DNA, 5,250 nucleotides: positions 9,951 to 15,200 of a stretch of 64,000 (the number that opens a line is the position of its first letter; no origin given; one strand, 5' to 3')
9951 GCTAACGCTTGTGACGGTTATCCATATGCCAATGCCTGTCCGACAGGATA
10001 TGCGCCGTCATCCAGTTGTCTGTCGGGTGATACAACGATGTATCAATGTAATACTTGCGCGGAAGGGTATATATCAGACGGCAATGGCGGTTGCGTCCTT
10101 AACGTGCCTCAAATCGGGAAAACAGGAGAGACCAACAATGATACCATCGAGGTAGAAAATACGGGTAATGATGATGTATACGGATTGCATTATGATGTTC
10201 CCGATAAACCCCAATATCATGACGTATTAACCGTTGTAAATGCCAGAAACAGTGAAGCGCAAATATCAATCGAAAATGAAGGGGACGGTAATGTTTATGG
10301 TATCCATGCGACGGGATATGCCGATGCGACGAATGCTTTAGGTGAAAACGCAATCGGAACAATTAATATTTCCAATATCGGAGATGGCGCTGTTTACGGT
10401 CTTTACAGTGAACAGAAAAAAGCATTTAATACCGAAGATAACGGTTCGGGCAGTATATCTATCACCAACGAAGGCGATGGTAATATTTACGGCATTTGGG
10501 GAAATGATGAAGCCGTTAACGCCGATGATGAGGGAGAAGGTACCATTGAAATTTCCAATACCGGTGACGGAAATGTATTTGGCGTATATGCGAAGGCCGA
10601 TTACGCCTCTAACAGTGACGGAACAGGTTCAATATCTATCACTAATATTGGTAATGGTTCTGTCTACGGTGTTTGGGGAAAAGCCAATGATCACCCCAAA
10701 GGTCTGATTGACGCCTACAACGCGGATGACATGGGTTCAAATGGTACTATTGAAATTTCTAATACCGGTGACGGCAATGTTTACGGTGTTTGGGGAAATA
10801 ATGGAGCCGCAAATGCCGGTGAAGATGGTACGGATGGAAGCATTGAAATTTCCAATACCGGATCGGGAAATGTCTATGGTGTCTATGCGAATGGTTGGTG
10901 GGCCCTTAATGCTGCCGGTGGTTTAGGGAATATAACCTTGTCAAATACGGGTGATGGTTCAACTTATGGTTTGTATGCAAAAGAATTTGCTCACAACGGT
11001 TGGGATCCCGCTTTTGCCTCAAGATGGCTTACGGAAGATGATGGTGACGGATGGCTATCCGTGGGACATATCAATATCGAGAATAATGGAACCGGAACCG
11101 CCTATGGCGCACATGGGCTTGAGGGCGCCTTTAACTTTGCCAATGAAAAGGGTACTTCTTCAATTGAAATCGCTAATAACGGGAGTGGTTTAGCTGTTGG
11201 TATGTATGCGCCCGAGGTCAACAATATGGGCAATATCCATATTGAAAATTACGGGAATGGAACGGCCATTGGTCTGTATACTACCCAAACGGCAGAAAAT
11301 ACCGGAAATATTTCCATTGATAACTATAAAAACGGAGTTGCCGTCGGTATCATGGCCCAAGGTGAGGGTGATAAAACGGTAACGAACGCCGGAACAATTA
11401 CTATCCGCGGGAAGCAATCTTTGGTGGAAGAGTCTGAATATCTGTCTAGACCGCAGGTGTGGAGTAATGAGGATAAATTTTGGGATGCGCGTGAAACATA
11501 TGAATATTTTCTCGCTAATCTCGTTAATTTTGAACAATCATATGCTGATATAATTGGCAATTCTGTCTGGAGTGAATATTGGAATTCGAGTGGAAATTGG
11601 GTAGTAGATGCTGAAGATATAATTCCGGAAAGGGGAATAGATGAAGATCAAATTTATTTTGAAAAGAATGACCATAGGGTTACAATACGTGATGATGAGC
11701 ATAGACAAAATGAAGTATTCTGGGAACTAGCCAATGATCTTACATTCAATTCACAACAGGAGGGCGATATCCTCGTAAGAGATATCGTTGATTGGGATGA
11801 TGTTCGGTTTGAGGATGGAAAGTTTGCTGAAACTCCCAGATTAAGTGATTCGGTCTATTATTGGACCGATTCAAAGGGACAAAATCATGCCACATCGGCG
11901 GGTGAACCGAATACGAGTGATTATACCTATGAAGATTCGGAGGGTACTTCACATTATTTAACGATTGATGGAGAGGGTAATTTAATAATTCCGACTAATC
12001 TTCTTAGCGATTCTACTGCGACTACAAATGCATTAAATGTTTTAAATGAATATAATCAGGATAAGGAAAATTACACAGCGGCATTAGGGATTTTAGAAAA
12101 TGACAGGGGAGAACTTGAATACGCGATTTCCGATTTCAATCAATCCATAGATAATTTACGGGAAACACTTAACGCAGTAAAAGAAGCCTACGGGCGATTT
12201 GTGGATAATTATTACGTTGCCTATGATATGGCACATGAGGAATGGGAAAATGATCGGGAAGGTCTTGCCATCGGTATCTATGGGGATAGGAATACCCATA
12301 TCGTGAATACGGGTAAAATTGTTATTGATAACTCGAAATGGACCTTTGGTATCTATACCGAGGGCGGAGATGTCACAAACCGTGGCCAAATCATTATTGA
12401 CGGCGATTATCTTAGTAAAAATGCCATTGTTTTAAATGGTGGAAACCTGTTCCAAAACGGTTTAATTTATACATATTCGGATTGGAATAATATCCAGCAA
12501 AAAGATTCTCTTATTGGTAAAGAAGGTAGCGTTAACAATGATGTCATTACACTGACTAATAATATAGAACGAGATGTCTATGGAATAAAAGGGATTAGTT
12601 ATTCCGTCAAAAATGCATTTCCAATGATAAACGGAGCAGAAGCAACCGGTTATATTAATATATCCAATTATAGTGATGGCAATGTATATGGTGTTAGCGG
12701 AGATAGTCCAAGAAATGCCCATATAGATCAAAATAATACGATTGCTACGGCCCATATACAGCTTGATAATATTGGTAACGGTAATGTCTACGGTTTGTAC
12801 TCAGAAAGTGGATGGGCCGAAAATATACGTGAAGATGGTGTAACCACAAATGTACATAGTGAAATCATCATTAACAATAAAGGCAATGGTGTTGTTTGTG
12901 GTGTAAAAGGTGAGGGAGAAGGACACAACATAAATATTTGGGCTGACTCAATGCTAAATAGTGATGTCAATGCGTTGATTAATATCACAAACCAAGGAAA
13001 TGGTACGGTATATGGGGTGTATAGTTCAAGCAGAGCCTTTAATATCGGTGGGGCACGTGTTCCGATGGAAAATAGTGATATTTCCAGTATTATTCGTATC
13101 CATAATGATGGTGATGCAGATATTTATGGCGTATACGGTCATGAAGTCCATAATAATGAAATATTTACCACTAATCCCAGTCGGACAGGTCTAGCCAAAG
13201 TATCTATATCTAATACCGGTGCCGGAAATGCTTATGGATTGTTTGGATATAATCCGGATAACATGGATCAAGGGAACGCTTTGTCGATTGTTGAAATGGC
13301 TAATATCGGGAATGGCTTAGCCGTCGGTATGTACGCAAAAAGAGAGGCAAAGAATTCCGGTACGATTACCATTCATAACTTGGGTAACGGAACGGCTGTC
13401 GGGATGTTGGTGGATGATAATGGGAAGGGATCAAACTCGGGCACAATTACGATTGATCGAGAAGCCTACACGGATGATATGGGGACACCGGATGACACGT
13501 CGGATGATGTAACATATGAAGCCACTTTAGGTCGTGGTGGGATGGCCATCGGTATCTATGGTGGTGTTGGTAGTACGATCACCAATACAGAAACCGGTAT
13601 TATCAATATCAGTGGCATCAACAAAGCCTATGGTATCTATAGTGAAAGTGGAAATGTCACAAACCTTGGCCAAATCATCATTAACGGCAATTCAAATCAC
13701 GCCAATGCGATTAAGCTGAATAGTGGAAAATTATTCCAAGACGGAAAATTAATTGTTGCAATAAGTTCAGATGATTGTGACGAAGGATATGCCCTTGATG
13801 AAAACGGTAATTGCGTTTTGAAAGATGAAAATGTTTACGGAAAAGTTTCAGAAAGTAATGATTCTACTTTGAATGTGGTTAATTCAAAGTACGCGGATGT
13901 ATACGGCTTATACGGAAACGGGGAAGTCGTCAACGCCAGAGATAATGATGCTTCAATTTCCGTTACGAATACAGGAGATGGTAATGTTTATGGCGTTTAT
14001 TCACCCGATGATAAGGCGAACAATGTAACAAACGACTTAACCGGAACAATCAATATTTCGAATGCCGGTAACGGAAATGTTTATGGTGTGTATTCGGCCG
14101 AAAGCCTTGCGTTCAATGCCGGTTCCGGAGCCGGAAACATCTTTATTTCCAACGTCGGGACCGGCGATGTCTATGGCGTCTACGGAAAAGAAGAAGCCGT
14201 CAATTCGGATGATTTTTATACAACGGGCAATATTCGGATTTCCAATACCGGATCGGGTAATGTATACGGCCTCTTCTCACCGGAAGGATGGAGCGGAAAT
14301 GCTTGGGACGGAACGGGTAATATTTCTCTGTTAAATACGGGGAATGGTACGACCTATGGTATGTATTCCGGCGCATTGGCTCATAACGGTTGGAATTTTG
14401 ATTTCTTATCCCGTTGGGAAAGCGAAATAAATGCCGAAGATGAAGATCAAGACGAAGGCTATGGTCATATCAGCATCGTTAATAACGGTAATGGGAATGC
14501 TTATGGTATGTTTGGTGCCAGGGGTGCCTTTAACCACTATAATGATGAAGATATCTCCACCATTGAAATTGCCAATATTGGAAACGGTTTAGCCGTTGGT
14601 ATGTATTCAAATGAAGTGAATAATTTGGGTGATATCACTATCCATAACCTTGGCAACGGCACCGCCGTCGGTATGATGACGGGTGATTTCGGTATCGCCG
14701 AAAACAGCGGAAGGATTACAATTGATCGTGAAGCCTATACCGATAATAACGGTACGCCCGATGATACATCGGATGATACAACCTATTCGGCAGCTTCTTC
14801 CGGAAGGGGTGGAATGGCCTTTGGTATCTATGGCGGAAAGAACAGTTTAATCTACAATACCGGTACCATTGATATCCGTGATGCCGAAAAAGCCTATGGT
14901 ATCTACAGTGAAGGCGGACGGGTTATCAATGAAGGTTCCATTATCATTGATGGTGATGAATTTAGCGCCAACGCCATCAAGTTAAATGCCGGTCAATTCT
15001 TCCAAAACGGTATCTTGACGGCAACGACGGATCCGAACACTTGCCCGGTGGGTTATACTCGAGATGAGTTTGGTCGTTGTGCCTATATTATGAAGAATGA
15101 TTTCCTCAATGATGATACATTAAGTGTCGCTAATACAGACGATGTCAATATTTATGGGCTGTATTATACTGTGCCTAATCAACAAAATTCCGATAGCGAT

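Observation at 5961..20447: Giant ~4,800-aa autotransporter with a cysteine-packed passenger, which conflicts with classical type Va secretion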

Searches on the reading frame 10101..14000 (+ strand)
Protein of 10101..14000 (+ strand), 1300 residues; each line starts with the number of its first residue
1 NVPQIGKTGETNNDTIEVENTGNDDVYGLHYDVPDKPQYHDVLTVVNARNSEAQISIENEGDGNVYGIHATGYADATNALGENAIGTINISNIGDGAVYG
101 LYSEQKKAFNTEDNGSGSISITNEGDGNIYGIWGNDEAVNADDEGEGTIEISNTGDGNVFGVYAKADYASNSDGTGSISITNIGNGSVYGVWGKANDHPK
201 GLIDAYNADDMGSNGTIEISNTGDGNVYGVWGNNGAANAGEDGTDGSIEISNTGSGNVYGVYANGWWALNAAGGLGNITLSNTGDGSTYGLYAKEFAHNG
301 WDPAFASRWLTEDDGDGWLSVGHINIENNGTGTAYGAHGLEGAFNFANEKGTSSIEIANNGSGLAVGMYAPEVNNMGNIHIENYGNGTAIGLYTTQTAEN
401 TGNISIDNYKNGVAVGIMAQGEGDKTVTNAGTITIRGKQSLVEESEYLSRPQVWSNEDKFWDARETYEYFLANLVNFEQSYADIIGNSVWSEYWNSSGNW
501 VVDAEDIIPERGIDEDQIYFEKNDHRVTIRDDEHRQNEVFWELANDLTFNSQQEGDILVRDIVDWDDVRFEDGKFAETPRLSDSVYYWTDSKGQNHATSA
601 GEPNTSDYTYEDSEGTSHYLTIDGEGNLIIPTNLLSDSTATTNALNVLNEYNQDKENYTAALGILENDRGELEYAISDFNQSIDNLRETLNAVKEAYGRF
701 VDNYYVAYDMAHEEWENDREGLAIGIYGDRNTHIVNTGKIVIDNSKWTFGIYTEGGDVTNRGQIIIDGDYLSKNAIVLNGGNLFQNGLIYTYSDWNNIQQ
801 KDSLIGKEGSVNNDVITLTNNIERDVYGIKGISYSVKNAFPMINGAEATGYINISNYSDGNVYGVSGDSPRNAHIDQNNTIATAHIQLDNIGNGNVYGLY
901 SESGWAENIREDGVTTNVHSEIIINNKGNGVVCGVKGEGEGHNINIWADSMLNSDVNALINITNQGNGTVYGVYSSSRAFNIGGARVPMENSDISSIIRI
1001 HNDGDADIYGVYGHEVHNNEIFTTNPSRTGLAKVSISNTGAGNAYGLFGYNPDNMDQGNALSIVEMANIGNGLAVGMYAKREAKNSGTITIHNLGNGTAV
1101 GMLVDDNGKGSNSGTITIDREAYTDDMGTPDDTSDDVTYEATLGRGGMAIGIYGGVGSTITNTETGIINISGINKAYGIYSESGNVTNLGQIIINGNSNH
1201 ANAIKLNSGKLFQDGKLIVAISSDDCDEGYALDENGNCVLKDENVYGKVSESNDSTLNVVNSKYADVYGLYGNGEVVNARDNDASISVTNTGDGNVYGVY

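Call 5: search_protein_families(library=pfam, proteins=[window:10101-14000:+], max_evalue=0.1)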
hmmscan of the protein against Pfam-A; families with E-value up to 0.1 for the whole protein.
window:10101-14000:+ (1300 aa): 1 family
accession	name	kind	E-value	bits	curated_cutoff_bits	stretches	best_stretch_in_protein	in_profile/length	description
PF21765.4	CUB_A2MG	-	4.3e-09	37.1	27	0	1281-1297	27-43/62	A2MG, CUB domain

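Call 6: search_protein_families(library=ncbifam, proteins=[window:10101-14000:+], max_evalue=0.1)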
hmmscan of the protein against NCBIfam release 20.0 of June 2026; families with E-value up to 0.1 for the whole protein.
window:10101-14000:+ (1300 aa): 2 families
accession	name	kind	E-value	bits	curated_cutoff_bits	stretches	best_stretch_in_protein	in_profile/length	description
NF053524.1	thylo_ssl2009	equivalog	0.027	15.1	58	1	648-694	42-89/90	ssl2009 family thylakoid membrane protein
TIGR02892.1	spore_yabP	equivalog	0.065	13.2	75.4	0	1167-1217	10-61/85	sporulation protein YabP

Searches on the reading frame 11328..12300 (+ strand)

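Call 61: search_protein_families(library=pfam, proteins=[window:11328-12300:+], max_evalue=1)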
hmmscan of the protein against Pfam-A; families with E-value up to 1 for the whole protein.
window:11328-12300:+ (324 aa): 3 families
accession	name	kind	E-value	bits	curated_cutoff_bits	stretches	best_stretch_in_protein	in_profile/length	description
PF13511.11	DUF4124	-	0.066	13.9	22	1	174-197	12-35/56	Domain of unknown function (DUF4124)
PF12713.12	DUF3806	-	0.14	12.4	21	1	200-242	44-86/86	Domain of unknown function (DUF3806)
PF00674.25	DUP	-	0.17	12.5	23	1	37-66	66-95/102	DUP family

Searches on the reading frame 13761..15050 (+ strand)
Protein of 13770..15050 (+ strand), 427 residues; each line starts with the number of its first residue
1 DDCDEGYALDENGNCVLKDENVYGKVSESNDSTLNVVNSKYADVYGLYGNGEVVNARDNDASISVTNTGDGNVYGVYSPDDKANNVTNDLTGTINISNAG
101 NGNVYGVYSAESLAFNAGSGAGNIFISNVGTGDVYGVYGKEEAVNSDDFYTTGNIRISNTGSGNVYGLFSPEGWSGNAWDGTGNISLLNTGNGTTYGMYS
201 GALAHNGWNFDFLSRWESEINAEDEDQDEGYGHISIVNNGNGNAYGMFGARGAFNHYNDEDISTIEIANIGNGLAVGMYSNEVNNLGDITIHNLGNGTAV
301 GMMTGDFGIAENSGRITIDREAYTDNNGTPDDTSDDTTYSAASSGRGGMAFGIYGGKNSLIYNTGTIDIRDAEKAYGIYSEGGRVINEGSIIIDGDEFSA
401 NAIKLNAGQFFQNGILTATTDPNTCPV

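Call 33: search_solved_structures(query=window:13770-15050:+, max_evalue=1)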
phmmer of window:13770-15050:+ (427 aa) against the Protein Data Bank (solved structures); distinct sequences matched with E-value up to 1: 0.

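Call 35: find_homologous_proteins(query=window:13770-15050:+, max_evalue=0.001)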
Query window:13770-15050:+ (427 aa): 11 proteins with E <= 0.001 among 8000 candidates.
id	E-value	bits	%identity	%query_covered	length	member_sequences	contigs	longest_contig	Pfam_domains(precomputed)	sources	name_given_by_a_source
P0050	6.0e-52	195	37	98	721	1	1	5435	PF27417.1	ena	-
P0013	2.5e-46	177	45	69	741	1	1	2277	PF27417.1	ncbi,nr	ncbi:MAG: autotransporter outer membrane beta-barrel domain-containing protein, partial [Alphaproteo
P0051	2.3e-44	170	43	75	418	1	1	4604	PF27417.1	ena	-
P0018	8.3e-41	159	42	77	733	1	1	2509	PF27417.1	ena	-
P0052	1.0e-36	145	36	100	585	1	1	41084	PF27417.1,PF12947.14,PF06247.18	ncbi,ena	-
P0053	3.1e-27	114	44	45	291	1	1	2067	PF01479.31,PF27417.1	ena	-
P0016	3.9e-26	110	49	37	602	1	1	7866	PF27417.1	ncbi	ncbi:MAG: autotransporter outer membrane beta-barrel domain-containing protein, partial [Alphaproteo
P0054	1.3e-25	109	55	30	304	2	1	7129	PF27417.1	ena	-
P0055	5.8e-25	106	54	33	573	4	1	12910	PF03797.26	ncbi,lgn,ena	-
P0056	2.3e-12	65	29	74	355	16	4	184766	-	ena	-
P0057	1.0e-5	43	33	46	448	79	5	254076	-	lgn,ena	-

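Call 59: search_solved_structures(query=A4, max_evalue=10)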
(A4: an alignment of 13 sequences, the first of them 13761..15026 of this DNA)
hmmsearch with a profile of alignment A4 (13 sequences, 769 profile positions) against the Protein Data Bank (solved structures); distinct sequences matched with E-value up to 10: 0.
